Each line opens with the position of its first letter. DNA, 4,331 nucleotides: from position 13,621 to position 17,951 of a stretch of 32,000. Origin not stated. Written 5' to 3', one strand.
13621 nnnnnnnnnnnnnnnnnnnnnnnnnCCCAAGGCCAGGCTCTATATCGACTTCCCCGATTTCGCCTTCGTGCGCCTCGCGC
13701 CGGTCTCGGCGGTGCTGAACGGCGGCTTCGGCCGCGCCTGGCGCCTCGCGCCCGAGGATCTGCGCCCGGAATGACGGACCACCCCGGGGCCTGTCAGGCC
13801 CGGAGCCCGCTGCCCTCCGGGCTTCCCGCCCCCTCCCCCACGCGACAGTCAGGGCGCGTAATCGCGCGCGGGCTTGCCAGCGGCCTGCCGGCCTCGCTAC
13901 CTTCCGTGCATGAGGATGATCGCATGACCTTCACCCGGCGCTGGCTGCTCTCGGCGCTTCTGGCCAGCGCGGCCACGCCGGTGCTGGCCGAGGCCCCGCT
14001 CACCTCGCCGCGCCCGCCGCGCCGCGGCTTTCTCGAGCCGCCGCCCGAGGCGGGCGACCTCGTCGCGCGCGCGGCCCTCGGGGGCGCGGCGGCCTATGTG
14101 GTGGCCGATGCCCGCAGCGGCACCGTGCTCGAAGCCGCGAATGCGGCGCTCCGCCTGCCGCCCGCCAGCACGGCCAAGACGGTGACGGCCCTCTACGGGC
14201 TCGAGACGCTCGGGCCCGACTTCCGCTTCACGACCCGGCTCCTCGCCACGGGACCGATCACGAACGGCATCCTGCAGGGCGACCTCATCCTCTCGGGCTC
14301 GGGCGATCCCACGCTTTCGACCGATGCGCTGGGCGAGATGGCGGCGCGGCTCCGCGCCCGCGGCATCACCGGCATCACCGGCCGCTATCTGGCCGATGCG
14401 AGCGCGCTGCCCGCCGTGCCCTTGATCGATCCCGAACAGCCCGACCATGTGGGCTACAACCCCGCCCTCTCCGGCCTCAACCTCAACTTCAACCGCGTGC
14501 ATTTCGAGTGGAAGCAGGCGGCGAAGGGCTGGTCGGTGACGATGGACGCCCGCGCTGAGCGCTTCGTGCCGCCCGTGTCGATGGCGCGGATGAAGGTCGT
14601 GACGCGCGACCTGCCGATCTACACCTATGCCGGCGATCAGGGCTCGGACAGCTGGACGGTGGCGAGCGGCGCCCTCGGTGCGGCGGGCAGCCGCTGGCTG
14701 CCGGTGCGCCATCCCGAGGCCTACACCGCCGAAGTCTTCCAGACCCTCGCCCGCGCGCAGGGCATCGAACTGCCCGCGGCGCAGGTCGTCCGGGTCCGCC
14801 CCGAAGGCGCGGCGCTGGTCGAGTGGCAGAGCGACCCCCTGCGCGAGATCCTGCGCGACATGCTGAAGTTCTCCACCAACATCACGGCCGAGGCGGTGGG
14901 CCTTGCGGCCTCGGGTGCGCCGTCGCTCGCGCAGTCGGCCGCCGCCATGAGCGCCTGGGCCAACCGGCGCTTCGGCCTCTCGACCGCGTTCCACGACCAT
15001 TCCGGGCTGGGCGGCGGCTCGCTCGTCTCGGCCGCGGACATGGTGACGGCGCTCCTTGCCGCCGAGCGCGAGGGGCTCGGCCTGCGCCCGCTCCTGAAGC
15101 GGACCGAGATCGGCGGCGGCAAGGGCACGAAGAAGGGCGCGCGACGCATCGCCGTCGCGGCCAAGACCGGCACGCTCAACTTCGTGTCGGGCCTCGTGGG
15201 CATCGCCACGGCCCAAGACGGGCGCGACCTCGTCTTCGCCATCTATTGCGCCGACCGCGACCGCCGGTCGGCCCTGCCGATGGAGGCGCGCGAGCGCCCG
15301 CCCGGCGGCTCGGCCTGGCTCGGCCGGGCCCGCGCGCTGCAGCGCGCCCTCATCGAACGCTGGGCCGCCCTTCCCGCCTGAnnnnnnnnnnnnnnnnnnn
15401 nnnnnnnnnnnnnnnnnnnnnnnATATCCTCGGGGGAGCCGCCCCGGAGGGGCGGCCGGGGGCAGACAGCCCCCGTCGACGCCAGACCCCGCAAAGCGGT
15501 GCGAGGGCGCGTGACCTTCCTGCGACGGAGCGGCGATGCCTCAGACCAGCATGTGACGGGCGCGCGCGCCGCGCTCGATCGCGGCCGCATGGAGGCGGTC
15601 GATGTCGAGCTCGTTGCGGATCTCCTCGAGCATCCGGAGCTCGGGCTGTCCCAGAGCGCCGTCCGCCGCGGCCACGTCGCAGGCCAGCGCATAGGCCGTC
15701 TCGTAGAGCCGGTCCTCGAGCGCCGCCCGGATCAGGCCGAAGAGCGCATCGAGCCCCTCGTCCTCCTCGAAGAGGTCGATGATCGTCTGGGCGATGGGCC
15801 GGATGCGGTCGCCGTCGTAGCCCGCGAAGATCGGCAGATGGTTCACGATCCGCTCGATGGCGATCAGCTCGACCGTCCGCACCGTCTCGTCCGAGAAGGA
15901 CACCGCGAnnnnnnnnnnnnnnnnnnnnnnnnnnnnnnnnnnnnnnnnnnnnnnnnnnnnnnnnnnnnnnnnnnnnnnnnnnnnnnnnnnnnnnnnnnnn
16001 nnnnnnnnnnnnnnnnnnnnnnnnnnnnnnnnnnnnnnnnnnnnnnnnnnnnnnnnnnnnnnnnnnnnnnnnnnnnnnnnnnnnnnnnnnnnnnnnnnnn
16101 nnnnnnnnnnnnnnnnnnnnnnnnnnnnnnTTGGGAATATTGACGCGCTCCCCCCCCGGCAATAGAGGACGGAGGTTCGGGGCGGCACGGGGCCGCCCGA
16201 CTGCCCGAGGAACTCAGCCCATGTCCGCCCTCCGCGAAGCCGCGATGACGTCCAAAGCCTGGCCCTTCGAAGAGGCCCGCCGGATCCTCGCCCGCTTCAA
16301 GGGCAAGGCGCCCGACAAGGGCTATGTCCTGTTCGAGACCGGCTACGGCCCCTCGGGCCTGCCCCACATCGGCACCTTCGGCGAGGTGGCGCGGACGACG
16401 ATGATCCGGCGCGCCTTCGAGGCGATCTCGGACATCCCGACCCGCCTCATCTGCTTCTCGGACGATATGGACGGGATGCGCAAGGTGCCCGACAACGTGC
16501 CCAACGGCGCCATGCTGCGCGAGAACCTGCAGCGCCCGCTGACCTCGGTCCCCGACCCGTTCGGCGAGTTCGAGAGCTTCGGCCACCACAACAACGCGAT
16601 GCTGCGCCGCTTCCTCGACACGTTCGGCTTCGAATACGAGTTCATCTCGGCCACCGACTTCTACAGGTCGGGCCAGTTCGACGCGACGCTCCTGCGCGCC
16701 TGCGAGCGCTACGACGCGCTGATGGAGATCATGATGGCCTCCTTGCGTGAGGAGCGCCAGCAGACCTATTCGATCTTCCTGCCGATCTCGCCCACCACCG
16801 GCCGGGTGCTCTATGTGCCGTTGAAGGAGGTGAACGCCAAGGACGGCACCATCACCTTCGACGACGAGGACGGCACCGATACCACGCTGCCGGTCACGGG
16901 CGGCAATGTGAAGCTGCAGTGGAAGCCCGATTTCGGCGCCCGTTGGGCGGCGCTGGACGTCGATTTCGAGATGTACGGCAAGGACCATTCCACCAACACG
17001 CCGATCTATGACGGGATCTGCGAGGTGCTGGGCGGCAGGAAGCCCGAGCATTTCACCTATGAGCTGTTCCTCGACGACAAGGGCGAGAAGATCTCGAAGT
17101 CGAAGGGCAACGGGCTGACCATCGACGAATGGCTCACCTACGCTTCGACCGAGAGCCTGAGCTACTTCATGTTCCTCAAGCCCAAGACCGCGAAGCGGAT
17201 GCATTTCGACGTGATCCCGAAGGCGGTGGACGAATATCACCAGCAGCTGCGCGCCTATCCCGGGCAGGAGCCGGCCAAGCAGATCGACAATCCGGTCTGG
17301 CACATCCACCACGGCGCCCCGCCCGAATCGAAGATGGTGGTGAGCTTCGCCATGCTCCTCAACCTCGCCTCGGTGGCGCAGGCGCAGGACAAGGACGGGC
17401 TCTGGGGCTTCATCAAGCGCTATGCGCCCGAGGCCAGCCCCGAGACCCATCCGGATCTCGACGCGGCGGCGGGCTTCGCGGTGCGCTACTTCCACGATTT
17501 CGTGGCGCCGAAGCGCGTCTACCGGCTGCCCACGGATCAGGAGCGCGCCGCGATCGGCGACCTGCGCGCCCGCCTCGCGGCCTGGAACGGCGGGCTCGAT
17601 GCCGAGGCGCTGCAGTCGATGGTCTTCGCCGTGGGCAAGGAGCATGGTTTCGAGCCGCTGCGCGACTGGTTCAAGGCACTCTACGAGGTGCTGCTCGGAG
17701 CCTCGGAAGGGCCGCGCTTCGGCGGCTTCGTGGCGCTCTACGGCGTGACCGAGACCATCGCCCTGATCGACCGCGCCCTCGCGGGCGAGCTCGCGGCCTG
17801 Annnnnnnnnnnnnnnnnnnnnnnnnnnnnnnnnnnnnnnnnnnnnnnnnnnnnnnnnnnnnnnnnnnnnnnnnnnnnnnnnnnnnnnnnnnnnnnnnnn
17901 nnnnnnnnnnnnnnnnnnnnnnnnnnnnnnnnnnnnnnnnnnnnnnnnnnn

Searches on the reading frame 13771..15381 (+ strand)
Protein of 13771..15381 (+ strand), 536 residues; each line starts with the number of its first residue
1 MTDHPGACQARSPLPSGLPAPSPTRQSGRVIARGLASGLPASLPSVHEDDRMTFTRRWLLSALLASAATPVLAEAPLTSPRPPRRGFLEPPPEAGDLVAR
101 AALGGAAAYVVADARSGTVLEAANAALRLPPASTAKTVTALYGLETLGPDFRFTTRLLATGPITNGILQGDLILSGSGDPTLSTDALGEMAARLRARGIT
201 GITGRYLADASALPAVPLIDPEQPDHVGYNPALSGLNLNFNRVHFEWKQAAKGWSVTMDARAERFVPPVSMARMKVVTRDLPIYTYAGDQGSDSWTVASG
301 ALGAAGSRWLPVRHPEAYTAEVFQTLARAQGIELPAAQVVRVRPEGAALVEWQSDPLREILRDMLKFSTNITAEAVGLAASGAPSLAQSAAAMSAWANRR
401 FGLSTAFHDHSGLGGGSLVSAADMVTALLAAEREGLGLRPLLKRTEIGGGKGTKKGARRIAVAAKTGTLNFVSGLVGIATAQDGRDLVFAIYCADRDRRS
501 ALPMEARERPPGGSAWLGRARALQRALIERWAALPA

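Call 17: search_protein_families(library=pfam, proteins=[window:13771-15381:+], max_evalue=0.001)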
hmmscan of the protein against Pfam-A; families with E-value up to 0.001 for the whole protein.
window:13771-15381:+ (536 aa): 3 families
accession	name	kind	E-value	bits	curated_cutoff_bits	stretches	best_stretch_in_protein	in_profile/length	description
PF02113.21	Peptidase_S13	-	1.2e-56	192.8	22.8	1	100-495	11-424/444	D-Ala-D-Ala carboxypeptidase 3 (S13) family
PF13354.11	Beta-lactamase2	-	6.3e-05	22.9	22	0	346-492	60-213/214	Beta-lactamase enzyme family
PF00768.25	Peptidase_S11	-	0.00021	21.3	27.6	0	106-141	12-47/239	D-alanyl-D-alanine carboxypeptidase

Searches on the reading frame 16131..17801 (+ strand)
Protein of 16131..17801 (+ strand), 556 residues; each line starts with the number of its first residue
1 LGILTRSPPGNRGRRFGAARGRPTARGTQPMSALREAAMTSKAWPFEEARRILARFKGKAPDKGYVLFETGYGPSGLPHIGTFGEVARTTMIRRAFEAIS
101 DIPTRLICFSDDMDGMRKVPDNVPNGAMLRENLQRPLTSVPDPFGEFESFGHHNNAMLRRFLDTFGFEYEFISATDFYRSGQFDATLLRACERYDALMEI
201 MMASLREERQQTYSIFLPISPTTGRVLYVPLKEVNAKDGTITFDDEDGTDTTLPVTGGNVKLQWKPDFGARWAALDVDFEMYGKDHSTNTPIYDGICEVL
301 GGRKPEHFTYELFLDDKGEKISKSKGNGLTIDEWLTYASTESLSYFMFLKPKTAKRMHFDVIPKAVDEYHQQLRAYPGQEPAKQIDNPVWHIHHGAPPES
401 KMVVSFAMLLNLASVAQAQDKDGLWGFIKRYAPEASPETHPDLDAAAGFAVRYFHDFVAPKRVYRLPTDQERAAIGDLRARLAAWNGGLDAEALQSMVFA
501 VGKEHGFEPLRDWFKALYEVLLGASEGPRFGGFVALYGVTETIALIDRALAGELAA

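Call 17: search_protein_families(library=pfam, proteins=[window:16131-17801:+], max_evalue=0.001)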
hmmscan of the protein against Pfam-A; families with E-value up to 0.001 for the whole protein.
window:16131-17801:+ (556 aa): 3 families
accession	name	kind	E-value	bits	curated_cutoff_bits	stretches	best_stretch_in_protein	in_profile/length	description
PF01921.24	tRNA-synt_1f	-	1e-135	452.8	27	1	42-395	1-359/360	tRNA synthetases class I (K)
PF00579.31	tRNA-synt_1b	-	0.00065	19.6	21.1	0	272-331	146-210/292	tRNA synthetases class I (W and Y)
PF09334.17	tRNA-synt_1g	-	0.0008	18.7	20.1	0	295-360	302-367/391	tRNA synthetases class I (M)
